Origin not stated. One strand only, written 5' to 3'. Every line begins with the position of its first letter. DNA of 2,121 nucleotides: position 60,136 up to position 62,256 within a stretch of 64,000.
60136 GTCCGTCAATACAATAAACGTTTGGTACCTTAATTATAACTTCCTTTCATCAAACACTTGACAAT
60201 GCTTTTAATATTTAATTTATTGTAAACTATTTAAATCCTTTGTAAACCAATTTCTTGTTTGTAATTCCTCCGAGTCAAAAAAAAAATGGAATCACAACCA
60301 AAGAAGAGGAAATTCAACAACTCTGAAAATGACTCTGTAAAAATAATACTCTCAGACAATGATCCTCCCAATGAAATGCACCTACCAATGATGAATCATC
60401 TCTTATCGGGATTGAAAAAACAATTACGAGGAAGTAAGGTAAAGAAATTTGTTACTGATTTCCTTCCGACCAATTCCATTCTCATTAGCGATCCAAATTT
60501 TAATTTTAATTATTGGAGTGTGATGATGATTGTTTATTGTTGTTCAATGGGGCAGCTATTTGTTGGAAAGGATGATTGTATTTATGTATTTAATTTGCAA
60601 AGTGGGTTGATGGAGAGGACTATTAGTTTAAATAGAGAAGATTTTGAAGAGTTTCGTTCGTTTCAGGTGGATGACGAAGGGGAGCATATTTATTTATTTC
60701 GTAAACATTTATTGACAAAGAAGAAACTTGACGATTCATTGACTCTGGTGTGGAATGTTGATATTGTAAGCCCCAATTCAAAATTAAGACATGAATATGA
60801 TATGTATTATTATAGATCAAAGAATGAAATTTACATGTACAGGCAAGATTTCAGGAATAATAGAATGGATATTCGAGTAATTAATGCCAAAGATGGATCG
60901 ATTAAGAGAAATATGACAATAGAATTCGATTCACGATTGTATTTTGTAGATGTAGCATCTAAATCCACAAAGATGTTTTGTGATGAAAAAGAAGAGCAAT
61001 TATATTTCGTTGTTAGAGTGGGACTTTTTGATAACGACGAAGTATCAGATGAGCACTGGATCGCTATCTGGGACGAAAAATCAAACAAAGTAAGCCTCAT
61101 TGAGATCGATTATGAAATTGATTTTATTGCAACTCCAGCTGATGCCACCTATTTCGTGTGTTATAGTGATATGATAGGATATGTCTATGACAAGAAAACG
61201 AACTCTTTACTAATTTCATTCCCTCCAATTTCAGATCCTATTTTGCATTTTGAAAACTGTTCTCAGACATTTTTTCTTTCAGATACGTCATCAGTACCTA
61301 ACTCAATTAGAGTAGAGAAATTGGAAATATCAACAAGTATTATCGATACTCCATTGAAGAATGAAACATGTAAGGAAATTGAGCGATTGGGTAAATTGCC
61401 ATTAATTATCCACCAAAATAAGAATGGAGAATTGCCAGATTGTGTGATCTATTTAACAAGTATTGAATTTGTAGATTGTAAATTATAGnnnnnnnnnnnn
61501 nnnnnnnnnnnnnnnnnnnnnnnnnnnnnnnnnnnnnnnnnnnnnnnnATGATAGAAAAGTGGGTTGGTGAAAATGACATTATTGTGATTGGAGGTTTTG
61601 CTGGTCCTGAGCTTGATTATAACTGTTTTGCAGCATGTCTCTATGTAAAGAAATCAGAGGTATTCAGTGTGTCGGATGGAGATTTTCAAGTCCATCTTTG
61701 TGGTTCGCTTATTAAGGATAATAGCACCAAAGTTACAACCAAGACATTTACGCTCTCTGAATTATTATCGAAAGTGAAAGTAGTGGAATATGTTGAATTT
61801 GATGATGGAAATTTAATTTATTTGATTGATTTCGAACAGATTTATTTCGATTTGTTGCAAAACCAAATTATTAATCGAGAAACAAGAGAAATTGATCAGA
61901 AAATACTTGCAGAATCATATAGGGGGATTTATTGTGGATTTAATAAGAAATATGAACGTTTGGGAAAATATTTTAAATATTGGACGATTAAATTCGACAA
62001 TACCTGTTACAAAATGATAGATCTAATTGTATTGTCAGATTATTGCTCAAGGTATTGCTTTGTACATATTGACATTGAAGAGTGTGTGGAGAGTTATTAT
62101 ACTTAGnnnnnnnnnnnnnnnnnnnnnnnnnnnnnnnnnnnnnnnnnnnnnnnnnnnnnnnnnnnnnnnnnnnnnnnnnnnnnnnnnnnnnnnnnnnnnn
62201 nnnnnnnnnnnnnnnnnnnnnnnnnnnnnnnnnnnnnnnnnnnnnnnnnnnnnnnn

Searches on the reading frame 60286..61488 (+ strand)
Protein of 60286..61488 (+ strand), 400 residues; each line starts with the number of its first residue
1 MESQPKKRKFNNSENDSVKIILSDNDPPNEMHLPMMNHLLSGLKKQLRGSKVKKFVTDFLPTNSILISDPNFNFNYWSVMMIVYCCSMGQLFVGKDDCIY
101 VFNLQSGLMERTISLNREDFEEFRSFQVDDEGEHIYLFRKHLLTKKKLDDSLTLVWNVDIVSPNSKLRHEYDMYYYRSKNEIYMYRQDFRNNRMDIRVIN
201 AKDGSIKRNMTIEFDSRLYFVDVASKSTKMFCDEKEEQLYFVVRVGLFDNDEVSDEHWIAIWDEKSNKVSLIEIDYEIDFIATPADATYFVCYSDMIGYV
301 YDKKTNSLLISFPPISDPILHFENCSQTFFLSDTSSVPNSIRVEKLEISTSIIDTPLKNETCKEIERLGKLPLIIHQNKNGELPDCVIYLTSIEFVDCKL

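Call 20: search_protein_families(library=pfam, proteins=[window:60286-61488:+], max_evalue=0.001)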
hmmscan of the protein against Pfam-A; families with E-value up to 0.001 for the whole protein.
window:60286-61488:+ (400 aa): 0 families

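Call 64: search_protein_families(library=pfam, proteins=[window:60286-61488:+], max_evalue=1)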
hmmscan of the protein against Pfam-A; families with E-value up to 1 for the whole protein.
window:60286-61488:+ (400 aa): 5 families
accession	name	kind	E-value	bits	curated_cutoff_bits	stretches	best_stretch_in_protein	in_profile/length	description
PF25293.1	Beta-prop_EMC1_N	-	0.038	14.1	34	1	102-215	90-198/219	EMC1 N-terminal beta-propeller domain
PF11485.14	STK_08120-like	-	0.041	14.5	21.6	1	56-109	27-79/136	STK_08120-like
PF20805.3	Integrin_A_Ig_2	-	0.069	13.5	24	1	166-245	10-92/145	Integrin alpha Ig-like domain 2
PF07686.23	V-set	-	0.13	12.9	26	1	168-229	41-98/109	Immunoglobulin V-set domain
PF06129.17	Chordopox_G3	-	0.14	13.4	22.3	1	177-231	34-88/108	Chordopoxvirus G3 protein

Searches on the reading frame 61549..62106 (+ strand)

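Call 20: search_protein_families(library=pfam, proteins=[window:61549-62106:+], max_evalue=0.001)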
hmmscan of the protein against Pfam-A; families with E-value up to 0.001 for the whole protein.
window:61549-62106:+ (185 aa): 0 families

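Call 64: search_protein_families(library=pfam, proteins=[window:61549-62106:+], max_evalue=1)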
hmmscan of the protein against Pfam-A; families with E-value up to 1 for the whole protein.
window:61549-62106:+ (185 aa): 1 family
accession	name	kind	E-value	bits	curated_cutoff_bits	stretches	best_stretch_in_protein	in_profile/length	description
PF19095.5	DUF5783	-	0.072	13.6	32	0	83-123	8-51/105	Family of unknown function (DUF5783)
